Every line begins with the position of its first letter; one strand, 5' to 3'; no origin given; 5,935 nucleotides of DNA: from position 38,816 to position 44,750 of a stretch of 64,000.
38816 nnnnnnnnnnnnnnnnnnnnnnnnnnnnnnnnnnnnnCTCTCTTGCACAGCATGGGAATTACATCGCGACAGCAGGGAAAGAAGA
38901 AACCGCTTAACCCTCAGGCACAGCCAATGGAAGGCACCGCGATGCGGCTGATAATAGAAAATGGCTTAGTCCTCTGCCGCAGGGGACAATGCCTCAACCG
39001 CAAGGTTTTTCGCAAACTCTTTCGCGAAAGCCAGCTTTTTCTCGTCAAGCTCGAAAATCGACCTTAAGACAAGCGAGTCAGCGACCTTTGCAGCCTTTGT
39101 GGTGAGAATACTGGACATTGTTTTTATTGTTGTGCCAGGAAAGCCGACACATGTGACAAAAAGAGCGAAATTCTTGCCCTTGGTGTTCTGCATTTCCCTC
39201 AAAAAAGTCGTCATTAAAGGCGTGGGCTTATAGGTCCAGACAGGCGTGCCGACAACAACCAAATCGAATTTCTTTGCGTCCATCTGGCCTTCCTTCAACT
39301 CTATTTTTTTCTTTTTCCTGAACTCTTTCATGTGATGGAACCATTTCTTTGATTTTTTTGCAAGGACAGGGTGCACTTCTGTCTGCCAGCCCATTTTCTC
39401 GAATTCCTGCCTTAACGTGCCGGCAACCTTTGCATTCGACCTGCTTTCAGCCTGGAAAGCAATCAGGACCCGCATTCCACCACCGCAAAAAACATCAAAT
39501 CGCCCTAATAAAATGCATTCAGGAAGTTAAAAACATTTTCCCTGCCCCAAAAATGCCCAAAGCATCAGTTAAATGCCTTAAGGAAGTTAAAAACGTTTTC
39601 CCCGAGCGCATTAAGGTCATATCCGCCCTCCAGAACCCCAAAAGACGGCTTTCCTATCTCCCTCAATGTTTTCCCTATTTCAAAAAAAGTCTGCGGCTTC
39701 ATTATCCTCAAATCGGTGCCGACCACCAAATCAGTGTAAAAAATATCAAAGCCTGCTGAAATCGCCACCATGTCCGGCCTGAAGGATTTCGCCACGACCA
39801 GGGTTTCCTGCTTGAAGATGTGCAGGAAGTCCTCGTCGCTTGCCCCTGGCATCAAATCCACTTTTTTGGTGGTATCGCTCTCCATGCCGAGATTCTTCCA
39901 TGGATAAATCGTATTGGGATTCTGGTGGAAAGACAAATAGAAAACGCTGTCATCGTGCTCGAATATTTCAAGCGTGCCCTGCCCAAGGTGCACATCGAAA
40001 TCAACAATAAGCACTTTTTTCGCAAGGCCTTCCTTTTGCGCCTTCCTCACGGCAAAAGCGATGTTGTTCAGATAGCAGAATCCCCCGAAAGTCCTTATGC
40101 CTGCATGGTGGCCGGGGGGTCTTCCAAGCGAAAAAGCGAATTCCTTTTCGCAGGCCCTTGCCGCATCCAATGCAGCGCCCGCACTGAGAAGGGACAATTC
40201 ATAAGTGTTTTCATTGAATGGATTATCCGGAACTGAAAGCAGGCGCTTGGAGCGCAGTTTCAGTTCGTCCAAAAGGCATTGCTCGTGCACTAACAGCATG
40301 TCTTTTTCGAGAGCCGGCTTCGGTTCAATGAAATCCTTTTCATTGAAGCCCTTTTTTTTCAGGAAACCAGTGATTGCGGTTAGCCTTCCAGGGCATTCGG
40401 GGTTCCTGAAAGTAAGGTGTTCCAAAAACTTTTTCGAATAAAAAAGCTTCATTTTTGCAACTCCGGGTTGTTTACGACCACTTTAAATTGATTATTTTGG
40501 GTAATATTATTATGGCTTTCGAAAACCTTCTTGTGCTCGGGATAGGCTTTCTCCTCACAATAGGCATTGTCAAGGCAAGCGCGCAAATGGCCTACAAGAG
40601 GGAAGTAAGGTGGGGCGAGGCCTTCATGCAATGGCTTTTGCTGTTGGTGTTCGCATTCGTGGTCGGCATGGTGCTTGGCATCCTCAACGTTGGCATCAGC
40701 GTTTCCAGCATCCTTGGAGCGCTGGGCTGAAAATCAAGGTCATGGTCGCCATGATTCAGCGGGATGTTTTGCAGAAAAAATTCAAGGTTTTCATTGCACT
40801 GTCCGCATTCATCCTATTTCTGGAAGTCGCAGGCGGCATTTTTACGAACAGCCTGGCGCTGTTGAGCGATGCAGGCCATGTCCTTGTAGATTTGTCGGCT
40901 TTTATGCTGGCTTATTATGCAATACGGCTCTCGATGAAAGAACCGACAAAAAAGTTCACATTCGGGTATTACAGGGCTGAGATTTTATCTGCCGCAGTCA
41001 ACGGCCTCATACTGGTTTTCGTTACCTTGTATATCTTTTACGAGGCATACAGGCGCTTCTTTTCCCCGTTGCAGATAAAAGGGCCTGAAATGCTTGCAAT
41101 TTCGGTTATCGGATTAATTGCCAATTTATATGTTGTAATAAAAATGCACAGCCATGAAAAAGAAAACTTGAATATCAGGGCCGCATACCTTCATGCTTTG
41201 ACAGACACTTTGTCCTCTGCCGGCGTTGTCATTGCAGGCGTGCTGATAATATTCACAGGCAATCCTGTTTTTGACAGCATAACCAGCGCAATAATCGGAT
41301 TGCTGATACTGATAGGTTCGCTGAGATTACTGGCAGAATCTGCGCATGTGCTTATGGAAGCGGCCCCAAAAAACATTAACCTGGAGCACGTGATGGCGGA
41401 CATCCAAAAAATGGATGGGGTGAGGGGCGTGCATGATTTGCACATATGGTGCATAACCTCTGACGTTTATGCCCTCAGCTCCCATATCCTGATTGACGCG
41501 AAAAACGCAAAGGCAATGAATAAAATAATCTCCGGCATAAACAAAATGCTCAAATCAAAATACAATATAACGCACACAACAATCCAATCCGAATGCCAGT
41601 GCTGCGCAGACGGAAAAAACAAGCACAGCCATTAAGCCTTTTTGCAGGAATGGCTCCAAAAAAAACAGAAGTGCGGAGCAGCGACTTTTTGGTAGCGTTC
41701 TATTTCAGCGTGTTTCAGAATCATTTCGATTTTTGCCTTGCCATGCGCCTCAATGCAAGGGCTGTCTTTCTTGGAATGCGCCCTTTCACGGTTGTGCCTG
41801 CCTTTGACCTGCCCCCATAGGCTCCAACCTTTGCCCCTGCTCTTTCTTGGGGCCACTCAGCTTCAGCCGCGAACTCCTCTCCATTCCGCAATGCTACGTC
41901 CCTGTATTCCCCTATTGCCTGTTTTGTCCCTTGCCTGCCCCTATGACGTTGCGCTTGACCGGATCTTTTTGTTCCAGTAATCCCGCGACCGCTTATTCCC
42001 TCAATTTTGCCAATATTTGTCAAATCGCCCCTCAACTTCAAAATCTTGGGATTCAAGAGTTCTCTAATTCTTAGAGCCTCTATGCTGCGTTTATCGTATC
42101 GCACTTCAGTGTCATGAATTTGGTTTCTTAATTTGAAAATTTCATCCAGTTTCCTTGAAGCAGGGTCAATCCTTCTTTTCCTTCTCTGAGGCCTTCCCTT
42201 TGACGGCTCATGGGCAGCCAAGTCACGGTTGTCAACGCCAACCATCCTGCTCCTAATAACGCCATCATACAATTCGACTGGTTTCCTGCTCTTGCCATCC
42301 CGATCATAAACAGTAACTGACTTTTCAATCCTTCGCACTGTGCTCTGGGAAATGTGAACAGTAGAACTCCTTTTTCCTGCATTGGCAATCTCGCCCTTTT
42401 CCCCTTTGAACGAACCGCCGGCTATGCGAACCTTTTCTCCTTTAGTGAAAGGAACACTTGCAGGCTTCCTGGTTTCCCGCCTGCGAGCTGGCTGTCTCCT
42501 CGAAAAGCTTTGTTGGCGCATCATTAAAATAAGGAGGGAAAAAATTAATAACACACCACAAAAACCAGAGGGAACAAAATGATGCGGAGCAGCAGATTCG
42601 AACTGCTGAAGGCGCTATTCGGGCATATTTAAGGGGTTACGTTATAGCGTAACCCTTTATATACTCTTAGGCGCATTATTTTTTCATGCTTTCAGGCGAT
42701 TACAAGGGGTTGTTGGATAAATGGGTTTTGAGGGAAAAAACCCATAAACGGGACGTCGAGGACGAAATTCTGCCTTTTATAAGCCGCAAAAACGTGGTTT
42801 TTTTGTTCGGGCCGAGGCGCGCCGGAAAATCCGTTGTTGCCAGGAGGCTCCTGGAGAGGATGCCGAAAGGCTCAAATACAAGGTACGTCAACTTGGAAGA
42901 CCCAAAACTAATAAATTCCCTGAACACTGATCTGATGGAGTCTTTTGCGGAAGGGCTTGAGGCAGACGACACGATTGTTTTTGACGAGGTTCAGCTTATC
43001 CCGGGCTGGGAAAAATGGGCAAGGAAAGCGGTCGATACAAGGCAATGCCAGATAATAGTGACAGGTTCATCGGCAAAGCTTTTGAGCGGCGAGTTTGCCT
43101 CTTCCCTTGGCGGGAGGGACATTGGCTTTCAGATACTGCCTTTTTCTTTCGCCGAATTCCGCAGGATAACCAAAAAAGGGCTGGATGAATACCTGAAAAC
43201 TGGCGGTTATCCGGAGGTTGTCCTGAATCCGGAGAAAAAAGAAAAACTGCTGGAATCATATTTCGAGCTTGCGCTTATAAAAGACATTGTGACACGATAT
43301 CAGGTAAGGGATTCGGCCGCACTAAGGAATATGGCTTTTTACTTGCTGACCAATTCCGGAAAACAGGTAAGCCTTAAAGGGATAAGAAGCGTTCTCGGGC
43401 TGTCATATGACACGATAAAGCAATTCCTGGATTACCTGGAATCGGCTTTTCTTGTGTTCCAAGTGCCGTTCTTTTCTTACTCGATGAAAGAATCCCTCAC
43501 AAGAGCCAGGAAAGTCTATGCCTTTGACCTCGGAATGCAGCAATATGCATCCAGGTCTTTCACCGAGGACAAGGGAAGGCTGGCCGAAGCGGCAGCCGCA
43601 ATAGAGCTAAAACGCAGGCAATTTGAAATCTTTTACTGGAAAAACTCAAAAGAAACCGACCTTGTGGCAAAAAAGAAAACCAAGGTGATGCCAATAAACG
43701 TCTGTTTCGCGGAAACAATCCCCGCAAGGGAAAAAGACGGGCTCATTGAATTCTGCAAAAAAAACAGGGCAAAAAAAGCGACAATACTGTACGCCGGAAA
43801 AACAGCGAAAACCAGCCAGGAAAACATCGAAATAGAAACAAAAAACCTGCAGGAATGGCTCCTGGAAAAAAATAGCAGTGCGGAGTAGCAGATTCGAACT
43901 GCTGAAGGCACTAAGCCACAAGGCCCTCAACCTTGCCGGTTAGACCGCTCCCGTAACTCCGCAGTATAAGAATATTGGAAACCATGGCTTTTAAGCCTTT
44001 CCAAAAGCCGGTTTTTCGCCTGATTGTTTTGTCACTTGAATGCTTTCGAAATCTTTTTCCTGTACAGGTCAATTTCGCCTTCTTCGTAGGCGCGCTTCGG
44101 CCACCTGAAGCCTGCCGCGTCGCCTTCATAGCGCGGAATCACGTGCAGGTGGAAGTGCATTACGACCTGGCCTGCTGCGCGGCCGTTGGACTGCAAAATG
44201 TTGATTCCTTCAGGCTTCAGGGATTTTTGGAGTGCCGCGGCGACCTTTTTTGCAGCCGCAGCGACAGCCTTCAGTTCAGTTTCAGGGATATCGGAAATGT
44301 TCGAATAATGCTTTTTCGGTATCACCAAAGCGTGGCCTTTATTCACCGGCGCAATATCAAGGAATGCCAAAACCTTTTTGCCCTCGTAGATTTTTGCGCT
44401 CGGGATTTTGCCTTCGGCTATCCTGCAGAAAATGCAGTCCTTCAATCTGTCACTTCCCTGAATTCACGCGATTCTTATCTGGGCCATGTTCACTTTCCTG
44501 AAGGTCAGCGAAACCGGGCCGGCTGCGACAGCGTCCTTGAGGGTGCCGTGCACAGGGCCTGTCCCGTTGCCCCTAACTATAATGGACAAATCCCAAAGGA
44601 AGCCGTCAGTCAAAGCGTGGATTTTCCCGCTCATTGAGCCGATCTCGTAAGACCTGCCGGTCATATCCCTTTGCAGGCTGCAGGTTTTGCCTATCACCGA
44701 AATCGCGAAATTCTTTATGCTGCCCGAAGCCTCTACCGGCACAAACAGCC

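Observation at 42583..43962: Integration footprint at tRNA-Leu(GAG): 34-bp direct repeat of the tRNA 3' end brackets a single AAA_14/DUF4143 ATPase gene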

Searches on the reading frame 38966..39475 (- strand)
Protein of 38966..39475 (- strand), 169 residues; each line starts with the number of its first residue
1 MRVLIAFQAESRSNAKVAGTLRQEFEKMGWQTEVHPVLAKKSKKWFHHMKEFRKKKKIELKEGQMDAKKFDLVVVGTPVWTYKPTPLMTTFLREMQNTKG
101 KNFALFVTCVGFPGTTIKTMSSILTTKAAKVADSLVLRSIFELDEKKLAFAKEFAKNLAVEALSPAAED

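Call 6: search_protein_families(library=pfam, proteins=[window:38966-39475:-], max_evalue=0.01)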
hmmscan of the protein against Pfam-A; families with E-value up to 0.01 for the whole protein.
window:38966-39475:- (169 aa): 5 families
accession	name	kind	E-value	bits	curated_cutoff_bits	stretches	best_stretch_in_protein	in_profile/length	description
PF03358.20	FMN_red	-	3.2e-06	27.2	24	1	9-111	11-117/152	NADPH-dependent FMN reductase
PF12682.12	Flavodoxin_4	-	3.6e-05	23.7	24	1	54-111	58-114/155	Flavodoxin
PF02525.22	Flavodoxin_2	-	0.0043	17.2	27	1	10-91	10-99/198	Flavodoxin-like fold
PF12724.12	Flavodoxin_5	-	0.007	17.1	27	0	61-110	32-85/145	Flavodoxin domain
PF12641.12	Flavodoxin_3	-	0.0098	16.2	27.5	0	54-109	24-77/160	Flavodoxin domain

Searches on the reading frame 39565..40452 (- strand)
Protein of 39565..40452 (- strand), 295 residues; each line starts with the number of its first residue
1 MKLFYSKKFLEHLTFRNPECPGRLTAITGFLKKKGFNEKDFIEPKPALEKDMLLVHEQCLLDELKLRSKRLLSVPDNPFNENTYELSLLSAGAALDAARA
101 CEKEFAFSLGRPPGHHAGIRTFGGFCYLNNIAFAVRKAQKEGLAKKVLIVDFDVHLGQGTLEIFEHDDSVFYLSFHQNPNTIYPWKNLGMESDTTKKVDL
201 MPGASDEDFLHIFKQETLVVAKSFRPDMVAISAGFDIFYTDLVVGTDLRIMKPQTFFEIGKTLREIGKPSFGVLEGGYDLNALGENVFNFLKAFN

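Call 6: search_protein_families(library=pfam, proteins=[window:39565-40452:-], max_evalue=0.01)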
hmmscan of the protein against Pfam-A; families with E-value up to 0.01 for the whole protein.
window:39565-40452:- (295 aa): 1 family
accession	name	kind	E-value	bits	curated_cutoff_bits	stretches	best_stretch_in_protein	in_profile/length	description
PF00850.24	Hist_deacetyl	-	1.2e-60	205.9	27.9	1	18-292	2-296/298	Histone deacetylase domain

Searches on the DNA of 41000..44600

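Call 89: search_rna_families(source=window, start=41000, end=44600, threshold=evalue, max_evalue=1)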
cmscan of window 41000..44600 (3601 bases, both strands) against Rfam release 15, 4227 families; matches with E-value up to 1: 0.
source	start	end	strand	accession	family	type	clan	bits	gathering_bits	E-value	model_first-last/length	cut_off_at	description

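Call 92: search_rna_families(source=window, start=43840, end=44000, threshold=evalue, max_evalue=10, show_alignments=1)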
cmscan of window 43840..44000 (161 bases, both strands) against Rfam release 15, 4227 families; matches with E-value up to 10: 2.
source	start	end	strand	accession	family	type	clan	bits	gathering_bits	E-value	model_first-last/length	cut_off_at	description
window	43879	43962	-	RF00005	tRNA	Gene; tRNA;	CL00001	47.2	29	1.5e-09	1-71/71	no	tRNA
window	43906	43960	-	RF00630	P26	Gene;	-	10.9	36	5.7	1-66/66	no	Pseudomonas sRNA P26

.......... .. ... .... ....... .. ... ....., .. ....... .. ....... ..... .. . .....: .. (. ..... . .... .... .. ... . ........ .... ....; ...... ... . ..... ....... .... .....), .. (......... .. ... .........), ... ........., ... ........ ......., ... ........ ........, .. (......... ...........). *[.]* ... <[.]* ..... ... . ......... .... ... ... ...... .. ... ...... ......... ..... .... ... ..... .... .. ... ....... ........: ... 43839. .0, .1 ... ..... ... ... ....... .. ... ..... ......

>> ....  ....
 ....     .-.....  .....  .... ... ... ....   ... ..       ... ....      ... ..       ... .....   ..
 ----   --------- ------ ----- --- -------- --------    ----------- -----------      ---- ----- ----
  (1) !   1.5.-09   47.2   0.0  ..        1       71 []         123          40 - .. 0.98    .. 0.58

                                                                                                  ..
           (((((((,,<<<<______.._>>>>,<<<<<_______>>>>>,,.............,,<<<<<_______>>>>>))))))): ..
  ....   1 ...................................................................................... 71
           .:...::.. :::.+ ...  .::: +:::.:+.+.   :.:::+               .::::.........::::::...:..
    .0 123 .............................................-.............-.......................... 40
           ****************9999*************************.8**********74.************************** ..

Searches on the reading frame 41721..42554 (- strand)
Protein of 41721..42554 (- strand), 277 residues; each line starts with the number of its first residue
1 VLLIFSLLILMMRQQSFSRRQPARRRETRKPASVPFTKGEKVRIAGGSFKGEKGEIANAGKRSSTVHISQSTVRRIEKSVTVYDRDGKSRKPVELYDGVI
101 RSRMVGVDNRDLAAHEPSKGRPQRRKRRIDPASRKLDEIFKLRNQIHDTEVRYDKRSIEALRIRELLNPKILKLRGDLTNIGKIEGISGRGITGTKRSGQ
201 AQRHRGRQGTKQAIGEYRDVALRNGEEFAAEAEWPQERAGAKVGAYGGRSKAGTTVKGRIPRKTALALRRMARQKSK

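Call 6: search_protein_families(library=pfam, proteins=[window:41721-42554:-], max_evalue=0.01)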
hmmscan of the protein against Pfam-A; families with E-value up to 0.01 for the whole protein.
window:41721-42554:- (277 aa): 0 families

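Call 10: find_homologous_proteins(query=window:41721-42524:-)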
Query window:41721-42524:- (267 aa): 1 proteins with E <= 0.001 among 868 candidates.
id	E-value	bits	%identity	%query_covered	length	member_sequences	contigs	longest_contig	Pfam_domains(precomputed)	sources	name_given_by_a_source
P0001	2.8e-163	559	100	100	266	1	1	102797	-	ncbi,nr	ncbi:MAG: hypothetical protein NT067_03840 [Candidatus Diapherotrites archaeon]|nr:hypothetical prot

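Call 14: search_protein_families(library=padloc, proteins=[window:41721-42524:-], max_evalue=0.1)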
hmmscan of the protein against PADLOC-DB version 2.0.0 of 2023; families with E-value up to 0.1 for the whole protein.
window:41721-42524:- (267 aa): 0 families

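Call 15: search_protein_families(library=ncbifam, proteins=[window:41721-42524:-], max_evalue=0.1)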
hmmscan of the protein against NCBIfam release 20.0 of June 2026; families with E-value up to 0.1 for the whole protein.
window:41721-42524:- (267 aa): 4 families
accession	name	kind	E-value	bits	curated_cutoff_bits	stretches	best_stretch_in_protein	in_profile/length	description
TIGR01080.1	rplX_A_E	equivalog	6.7e-05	23.2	47.65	1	16-69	32-85/116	50S ribosomal protein L24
NF033644.1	antiterm_UpxY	subfamily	0.00013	22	100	1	20-58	110-148/164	UpxY family transcription antiterminator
TIGR01956.2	NusG_myco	equivalog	0.035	13.7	150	1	22-61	182-222/239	transcription termination/antitermination protein NusG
TIGR00922.1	nusG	equivalog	0.067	13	135.7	0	16-57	108-150/172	transcription termination/antitermination protein NusG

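Call 16: search_protein_families(library=phrogs, proteins=[window:41721-42524:-], max_evalue=0.1)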
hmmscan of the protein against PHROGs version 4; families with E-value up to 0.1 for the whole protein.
window:41721-42524:- (267 aa): 1 family
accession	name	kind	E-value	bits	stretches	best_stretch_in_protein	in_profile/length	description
phrog_6386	-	transcription regulation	0.0023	18.7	1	13-57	112-157/179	transcription antiterminator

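Call 54: search_protein_representatives(protein=window:41721-42524:-)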
Query: 267 residues. Proteins with E-value up to 0.001 (for the whole library): 6; up to 1e-10: 3; up to 1e-30: 1. The best 6 are listed.
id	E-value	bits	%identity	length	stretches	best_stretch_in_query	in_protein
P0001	8.8e-164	559.2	100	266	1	2-267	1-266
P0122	3.0e-18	82.6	42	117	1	2-116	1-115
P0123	4.2e-14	69.0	31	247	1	8-209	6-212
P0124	7.7e-07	45.3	32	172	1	9-169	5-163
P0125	6.5e-05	39.0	27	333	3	21-68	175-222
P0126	5.3e-04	36.0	28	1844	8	63-104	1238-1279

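Call 56: find_encoding_contigs(protein=P0123, flank=6000, max_places=4)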
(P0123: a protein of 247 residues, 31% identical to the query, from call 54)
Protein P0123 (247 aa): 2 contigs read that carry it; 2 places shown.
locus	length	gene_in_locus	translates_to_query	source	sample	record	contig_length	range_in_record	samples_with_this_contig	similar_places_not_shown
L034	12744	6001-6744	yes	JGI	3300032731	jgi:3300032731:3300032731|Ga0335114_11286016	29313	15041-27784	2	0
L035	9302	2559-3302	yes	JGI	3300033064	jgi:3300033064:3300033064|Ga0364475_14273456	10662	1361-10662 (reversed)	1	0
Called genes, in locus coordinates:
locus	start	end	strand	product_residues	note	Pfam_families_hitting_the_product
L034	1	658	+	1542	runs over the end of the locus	-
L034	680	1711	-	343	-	-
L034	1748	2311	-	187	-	-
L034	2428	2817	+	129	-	PF01982:CTP-dep_RFKase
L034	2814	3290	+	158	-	PF00885:DMRL_synthase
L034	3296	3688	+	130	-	PF00885:DMRL_synthase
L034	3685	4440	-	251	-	PF09754:PAC2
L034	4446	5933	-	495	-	PF10633:NPCBM_assoc (faint)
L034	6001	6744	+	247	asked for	-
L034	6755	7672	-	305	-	PF00482:T2SSF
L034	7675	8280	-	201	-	PF00482:T2SSF (faint)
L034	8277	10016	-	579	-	PF12837:Fer4_6 (faint), PF12838:Fer4_7 (faint), PF00037:Fer4 (weak), PF00437:T2SSE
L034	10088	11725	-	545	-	PF13912:zf-C2H2_6 (weak)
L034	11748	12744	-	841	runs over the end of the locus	?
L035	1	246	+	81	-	?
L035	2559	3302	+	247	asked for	-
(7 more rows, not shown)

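Call 57: predict_structure(protein=window:41721-42524:-)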
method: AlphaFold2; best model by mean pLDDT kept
length: 267 residues; sequences in the alignment: 1
mean_pLDDT: 53.5   pTM: 0.28
mean pLDDT of the five models: 53.5, 46.6, 45.0, 42.9, 42.1
residues with pLDDT >= 90: 6; 70-90: 47; 50-70: 65; < 50: 149
segments of 3 or more residues with pLDDT < 50: 15-21, 27-29, 35-53, 61-65, 75-77, 86-109, 112-116, 174-248
pLDDT, mean of each block of 10 residues (from residue 1): 55 49 51 46 43 49 49 51 46 37 42 52 76 86 84 88 78 48 37 39 41 43 42 43 47 67 59
secondary structure, 60 per line:
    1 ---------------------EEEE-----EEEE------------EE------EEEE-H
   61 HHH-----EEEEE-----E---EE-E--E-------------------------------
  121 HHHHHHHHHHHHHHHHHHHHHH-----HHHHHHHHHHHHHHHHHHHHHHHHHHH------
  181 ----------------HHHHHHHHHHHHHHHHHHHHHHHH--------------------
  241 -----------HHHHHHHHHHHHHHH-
elements in order: E22-25 E31-34 E55-58 H60-63 E69-73 H121-142 H148-174 H197-220 H252-266

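Call 58: find_encoding_contigs(protein=P0001, flank=6000, max_places=10)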
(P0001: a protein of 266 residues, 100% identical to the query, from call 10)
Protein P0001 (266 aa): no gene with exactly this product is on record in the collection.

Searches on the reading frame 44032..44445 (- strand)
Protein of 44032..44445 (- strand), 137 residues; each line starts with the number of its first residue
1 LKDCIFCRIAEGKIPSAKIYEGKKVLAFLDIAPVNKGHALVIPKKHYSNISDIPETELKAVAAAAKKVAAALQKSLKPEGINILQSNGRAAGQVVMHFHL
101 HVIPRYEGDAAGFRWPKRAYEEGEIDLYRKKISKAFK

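Call 6: search_protein_families(library=pfam, proteins=[window:44032-44445:-], max_evalue=0.01)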
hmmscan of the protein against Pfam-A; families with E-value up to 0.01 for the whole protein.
window:44032-44445:- (137 aa): 3 families
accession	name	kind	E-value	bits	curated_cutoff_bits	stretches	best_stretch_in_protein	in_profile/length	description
PF01230.28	HIT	-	3.2e-31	108.3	21.5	1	12-107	2-97/98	HIT domain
PF11969.13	DcpS_C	-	2.8e-17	63.7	24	1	4-104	2-101/114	Scavenger mRNA decapping enzyme C-term binding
PF04677.20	CwfJ_C_1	-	0.0048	17.2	21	1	2-104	12-108/122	Protein similar to CwfJ C-terminus 1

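Call 11: find_encoding_contigs(protein=window:44032-44445:-, flank=10000, max_places=10)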
Protein window:44032-44445:- (137 aa): 1 contig read that carries it; 1 place shown.
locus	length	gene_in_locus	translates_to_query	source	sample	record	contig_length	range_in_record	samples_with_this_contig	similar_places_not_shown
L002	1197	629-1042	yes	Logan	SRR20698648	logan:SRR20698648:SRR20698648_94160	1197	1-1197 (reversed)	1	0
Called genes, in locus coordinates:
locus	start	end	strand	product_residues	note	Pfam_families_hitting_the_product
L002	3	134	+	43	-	?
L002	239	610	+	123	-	PF03479:PCC (weak)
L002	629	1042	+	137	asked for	PF11969:DcpS_C, PF01230:HIT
